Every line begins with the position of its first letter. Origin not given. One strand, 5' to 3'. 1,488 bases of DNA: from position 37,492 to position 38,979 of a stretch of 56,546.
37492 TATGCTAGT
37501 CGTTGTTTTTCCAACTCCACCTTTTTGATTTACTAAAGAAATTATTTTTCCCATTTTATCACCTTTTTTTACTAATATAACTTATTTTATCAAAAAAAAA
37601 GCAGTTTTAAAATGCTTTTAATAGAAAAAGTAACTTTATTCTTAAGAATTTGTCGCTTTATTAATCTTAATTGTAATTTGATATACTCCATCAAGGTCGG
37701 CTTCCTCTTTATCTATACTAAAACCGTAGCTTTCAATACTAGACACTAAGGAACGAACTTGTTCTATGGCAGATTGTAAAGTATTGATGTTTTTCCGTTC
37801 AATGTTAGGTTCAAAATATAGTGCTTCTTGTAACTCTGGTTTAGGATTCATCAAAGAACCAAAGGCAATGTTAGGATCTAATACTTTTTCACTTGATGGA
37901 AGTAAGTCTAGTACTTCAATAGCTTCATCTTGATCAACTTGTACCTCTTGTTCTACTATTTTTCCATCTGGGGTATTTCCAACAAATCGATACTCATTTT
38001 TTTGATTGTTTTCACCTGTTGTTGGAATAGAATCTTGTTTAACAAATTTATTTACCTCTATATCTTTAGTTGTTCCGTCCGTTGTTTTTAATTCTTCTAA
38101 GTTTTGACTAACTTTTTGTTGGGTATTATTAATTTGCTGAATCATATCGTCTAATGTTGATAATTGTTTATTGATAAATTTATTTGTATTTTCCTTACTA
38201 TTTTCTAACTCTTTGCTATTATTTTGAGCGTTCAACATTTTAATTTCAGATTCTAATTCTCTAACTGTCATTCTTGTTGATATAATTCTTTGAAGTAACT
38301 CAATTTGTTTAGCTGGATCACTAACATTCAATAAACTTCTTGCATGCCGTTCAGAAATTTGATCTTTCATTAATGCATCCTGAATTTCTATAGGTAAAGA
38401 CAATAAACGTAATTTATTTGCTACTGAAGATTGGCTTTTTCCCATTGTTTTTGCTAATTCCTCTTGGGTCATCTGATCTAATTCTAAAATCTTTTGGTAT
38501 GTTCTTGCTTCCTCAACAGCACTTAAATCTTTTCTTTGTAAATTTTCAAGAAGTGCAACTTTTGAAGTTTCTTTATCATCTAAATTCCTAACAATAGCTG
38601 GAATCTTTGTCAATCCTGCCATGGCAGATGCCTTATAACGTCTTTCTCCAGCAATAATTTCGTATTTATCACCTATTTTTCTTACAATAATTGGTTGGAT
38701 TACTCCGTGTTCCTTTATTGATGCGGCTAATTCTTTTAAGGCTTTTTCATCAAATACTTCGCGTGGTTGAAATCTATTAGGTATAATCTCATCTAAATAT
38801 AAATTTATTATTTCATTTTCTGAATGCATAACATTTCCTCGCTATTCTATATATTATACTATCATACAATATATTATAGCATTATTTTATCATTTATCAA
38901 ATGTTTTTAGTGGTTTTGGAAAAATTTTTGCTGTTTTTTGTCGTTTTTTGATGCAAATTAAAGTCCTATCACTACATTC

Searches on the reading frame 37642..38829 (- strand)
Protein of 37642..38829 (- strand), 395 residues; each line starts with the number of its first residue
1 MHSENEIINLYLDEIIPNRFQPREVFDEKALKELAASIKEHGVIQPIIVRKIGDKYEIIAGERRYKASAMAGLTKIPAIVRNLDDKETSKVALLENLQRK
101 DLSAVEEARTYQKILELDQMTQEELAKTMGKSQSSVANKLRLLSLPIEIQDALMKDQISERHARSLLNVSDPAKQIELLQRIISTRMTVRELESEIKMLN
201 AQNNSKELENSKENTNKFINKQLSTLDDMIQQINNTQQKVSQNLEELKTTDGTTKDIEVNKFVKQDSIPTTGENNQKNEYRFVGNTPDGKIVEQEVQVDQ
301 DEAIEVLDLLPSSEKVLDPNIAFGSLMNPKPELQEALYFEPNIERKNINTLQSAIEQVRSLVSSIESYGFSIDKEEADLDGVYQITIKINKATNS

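Call 6: search_protein_families(library=ncbifam, proteins=[window:37642-38829:-])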
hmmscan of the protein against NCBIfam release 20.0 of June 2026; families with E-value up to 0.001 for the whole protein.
window:37642-38829:- (395 aa): 8 families
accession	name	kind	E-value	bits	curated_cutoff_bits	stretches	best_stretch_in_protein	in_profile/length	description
TIGR04285.1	nucleoid_noc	exception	4.3e-88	295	315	1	6-248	1-244/255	nucleoid occlusion protein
TIGR00180.1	parB_part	domain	8.9e-57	191.8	58.45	1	5-183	3-186/186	ParB/RepB/Spo0J family partition protein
TIGR03734.1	PRTRC_parB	hypoth_equivalog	4e-39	134.6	278.6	1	21-199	7-189/555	PRTRC system ParB family protein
TIGR03454.1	partition_RepB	equivalog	1.7e-16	60.5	201.5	1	5-152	62-211/325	plasmid partitioning protein RepB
NF010406.0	PRK13832.1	subfamily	1.5e-13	50.1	640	1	28-146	26-147/578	plasmid partitioning protein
NF010440.0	PRK13866.1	equivalog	7.5e-11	41.7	522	1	30-109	89-170/336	plasmid partitioning protein RepB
NF053625.1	SerKinSerKArch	equivalog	1.4e-05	24.4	380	1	19-87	23-94/244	ADP-dependent L-serine kinase SerK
NF010252.0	PRK13698.1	equivalog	0.00036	19.5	274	1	23-169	81-227/323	ParB/RepB/Spo0J family plasmid partition protein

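Call 25: search_solved_structures(query=window:37642-38829:-, show_alignments=3, max_evalue=1e-10)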
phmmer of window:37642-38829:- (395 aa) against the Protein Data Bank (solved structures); distinct sequences matched with E-value up to 1e-10: 13.
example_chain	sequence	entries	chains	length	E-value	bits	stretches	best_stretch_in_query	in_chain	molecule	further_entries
7ng0_A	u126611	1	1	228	2.7e-62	214.4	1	6-203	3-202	Nucleoid occlusion protein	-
7nfu_A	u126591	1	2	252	3.3e-62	214.1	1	5-203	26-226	Nucleoid occlusion protein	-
7ol9_A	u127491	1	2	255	2.3e-56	194.9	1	4-204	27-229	Nucleoid occlusion protein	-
1vz0_A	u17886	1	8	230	1.7e-51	178.9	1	7-196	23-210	Chromosome-partitioning protein Spo0J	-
6sdk_A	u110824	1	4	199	3.6e-49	171.3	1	11-201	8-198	Stage 0 sporulation protein J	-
4umk_A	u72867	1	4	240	1.1e-47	166.3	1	4-197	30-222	PROBABLE CHROMOSOME-PARTITIONING PROTEIN PARB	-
7bnk_A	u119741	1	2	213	2.2e-45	158.8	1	7-199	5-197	ParB family protein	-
7o0n_A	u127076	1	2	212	1.3e-44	156.3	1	7-199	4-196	ParB family protein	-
7bnr_A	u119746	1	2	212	1.3e-44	156.2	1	8-199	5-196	ParB family protein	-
6t1f_A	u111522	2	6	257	7.7e-41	143.8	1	17-195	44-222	Chromosome-partitioning protein ParB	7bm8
6y93_A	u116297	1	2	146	3.2e-29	105.7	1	87-204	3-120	Nucleoid occlusion protein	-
6s6h_A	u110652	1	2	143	1.2e-19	74.2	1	90-196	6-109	Chromosome-partitioning protein ParB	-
8qa8_A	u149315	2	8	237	2.5e-13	53.4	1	9-158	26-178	Transcriptional repressor protein KorB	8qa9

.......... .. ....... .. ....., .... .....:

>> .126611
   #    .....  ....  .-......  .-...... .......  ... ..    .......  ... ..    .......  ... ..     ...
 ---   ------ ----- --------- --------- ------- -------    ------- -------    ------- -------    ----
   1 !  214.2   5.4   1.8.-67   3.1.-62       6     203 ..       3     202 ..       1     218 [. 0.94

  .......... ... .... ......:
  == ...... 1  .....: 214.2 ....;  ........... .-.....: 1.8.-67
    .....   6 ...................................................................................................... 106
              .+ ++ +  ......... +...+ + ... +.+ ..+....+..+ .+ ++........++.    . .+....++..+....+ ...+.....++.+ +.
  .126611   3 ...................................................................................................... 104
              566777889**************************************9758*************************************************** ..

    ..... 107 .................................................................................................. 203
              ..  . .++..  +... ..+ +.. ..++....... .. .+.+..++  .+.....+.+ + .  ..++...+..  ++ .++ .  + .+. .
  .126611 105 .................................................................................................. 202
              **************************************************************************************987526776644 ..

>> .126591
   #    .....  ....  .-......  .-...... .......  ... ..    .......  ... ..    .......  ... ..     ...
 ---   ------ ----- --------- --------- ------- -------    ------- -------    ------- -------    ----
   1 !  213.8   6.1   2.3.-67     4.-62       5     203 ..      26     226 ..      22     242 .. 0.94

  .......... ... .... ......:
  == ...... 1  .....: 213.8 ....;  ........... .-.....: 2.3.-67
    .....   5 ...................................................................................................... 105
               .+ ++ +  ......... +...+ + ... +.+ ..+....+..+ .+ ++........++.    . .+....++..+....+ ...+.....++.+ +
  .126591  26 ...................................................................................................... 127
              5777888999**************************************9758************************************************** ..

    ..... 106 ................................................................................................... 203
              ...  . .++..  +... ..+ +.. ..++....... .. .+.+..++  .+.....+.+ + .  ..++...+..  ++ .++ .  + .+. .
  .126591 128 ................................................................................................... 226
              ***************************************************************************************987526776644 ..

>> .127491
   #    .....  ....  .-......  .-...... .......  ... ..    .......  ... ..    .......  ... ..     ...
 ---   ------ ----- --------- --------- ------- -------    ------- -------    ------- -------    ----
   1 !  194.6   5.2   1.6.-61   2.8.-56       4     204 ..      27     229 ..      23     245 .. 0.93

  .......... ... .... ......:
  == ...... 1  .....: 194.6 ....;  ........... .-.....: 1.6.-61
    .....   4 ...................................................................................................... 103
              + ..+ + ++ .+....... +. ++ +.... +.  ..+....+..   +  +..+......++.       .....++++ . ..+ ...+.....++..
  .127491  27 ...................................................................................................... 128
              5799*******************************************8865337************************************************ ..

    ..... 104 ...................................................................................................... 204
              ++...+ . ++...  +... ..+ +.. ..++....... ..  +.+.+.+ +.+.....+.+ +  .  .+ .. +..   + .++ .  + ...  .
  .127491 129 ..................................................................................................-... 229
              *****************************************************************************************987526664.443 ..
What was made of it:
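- On Noc-binding site (NBS): A Noc-type paralogue (Q-K-S-R) is encoded at 37642-38829 (call 25).
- The paralogue at 37642-38829 carries Noc-type Q-K-S-R (call 25).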

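Call 39: search_protein_families(library=pfam, proteins=[window:37642-38829:-], max_evalue=0.01)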
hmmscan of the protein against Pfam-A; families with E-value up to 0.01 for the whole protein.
window:37642-38829:- (395 aa): 4 families
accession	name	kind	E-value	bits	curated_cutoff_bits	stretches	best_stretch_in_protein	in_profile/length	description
PF02195.25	ParB_N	-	4.4e-35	120.1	26.3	1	7-98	3-95/95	ParB N-terminal domain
PF17762.8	HTH_ParB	-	3.1e-32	111.2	22.6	1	100-199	1-100/102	ParB HTH domain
PF08535.16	KorB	-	0.00034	20.9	22.3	0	119-158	3-42/89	KorB domain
PF01978.25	TrmB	-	0.0014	18.8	25.6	1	106-143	9-46/68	Sugar-specific transcriptional regulator TrmB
